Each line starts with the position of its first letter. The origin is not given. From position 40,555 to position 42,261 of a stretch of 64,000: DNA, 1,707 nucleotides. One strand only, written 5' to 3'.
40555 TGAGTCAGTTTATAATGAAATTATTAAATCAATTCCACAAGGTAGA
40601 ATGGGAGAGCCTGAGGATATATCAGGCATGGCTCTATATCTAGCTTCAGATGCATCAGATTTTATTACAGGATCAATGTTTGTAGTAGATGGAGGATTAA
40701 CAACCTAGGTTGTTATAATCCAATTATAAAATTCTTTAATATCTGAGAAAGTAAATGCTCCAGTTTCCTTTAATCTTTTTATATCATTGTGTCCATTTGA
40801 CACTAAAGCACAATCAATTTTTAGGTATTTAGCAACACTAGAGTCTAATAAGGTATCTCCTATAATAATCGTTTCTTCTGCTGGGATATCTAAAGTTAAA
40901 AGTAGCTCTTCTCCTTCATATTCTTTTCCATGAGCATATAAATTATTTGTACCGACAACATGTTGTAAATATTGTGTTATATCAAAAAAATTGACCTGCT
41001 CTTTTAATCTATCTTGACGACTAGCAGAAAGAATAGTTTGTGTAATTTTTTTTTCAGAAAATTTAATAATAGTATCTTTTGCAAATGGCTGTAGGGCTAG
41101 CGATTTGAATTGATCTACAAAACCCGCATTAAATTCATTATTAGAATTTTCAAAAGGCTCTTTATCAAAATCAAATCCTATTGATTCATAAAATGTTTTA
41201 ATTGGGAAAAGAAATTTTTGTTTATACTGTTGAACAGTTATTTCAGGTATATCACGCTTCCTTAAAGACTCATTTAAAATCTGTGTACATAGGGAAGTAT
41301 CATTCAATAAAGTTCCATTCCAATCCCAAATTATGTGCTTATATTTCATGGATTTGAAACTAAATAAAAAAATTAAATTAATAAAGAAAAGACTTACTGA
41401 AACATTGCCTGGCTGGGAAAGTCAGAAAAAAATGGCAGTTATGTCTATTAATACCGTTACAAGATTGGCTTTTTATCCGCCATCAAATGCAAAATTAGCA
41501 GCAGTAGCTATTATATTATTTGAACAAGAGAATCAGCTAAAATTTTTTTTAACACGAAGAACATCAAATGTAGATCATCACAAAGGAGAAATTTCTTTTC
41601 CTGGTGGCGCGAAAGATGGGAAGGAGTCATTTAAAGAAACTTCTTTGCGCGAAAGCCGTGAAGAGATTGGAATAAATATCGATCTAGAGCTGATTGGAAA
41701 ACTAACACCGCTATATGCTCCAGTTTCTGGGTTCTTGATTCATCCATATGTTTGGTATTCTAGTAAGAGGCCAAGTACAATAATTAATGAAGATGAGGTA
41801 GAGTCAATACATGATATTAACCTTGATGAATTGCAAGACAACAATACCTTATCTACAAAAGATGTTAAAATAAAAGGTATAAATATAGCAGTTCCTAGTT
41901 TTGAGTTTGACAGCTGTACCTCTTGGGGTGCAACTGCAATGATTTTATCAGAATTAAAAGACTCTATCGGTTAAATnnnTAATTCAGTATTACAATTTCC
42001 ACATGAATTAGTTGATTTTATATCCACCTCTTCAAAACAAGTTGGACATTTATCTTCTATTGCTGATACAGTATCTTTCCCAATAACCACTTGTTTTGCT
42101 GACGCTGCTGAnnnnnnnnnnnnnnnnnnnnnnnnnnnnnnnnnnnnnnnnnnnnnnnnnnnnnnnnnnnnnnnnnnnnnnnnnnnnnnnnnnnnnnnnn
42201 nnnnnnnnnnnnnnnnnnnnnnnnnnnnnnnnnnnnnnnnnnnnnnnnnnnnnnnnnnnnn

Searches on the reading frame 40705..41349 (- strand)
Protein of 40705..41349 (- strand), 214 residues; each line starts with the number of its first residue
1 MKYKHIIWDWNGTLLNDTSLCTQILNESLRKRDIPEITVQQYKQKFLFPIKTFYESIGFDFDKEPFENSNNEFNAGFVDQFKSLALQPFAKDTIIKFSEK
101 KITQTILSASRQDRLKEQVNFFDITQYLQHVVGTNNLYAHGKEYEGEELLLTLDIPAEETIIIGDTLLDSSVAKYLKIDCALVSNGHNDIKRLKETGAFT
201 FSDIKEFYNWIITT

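Call 3: search_protein_families(library=pfam, proteins=[window:40705-41349:-], max_evalue=0.01)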
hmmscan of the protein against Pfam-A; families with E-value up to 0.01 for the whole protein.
window:40705-41349:- (214 aa): 5 families
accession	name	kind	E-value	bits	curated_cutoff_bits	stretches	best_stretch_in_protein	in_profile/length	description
PF13419.12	HAD_2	-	7.7e-17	62.4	23.8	1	6-183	1-178/178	Haloacid dehalogenase-like hydrolase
PF00702.32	Hydrolase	-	6.8e-08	33.6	26.4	1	3-174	1-188/191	haloacid dehalogenase-like hydrolase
PF12710.13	HAD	-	0.00024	22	27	1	6-172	1-187/189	haloacid dehalogenase-like hydrolase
PF13242.12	Hydrolase_like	-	0.00034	20.9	22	1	149-206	13-74/75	HAD-hyrolase-like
PF08282.18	Hydrolase_3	-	0.0014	18.9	20.9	1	7-191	58-236/255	haloacid dehalogenase-like hydrolase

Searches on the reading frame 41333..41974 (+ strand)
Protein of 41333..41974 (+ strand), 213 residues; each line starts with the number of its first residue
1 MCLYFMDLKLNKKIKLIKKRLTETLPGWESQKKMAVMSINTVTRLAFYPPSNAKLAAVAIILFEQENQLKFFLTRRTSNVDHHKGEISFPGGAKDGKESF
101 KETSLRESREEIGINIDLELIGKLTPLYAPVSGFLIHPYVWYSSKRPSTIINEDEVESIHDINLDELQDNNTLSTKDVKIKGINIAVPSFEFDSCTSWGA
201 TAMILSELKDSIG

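Call 3: search_protein_families(library=pfam, proteins=[window:41333-41974:+], max_evalue=0.01)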
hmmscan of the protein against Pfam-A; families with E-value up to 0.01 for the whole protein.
window:41333-41974:+ (213 aa): 1 family
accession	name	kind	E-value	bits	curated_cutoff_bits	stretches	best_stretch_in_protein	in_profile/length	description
PF00293.34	NUDIX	-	2.6e-11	44.1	21.1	1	56-167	4-118/134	NUDIX domain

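Call 4: search_protein_families(library=ncbifam, proteins=[window:41333-41974:+], max_evalue=0.01)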
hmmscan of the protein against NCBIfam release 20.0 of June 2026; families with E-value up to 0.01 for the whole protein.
window:41333-41974:+ (213 aa): 11 families
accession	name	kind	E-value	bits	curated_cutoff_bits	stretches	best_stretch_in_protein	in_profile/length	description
NF007980.0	PRK10707.1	equivalog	1.2e-21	77.1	134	1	51-211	27-187/192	CoA pyrophosphatase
TIGR00586.1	mutt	equivalog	2.1e-06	27.8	97.9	1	56-128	7-76/129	8-oxo-dGTP diphosphatase MutT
NF008044.0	PRK10776.1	equivalog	4.9e-06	26.5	148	1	57-116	7-62/130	8-oxo-dGTP diphosphatase MutT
NF006530.0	PRK08999.1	equivalog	2.6e-05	23.4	245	1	58-117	10-65/315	Nudix family hydrolase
NF041653.1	Nud_hyd_Meth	equivalog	4.1e-05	23.4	300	1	46-169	19-140/170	Nudix hydrolase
NF001936.0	PRK00714.1-3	equivalog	0.0007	19.5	118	1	58-123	10-72/155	RNA pyrophosphohydrolase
NF007834.0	PRK10546.1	equivalog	0.00075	19.3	156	1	58-142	7-85/135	pyrimidine (deoxy)nucleoside triphosphate diphosphatase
NF008736.0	PRK11762.1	equivalog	0.0015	18.1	169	1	55-121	47-111/186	ADP compounds hydrolase NudE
NF001938.0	PRK00714.1-5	equivalog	0.003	16.9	116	1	57-116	15-76/172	RNA pyrophosphohydrolase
NF041652.1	Nud_hyd_Dein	equivalog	0.007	16.6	200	1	56-153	14-110/152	Nudix hydrolase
TIGR02705.1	nudix_YtkD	equivalog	0.008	15.7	154.4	0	81-116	41-76/156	RNA deprotection pyrophosphohydrolase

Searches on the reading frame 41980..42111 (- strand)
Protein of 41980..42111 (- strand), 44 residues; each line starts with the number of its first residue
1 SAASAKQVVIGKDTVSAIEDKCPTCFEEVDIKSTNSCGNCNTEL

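Call 18: search_protein_families(library=pfam, proteins=[window:41980-42111:-], max_evalue=10)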
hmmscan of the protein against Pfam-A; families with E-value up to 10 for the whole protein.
seq(44 aa): 2 families
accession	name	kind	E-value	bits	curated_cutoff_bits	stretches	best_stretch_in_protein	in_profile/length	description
PF24460.1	DUF7575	-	0.18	11.6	28.5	1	20-30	4-14/28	Domain of unknown function (DUF7575)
PF01599.25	Ribosomal_S27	-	0.44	10.9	22.3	1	11-41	9-42/44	Ribosomal protein S27a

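Call 52: search_protein_representatives(protein=window:41980-42105:-)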
Query: 42 residues. Proteins with E-value up to 0.001 (for the whole library): 6; up to 1e-10: 1; up to 1e-30: 0. The best 6 are listed.
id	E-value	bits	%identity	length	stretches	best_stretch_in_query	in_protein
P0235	6.5e-11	56.2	66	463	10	11-26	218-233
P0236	4.4e-10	53.7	36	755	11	18-42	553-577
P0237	3.6e-09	50.8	30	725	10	6-26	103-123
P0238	5.0e-06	41.3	54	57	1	8-42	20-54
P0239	6.7e-05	37.8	47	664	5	5-25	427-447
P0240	9.5e-05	37.4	30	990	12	9-26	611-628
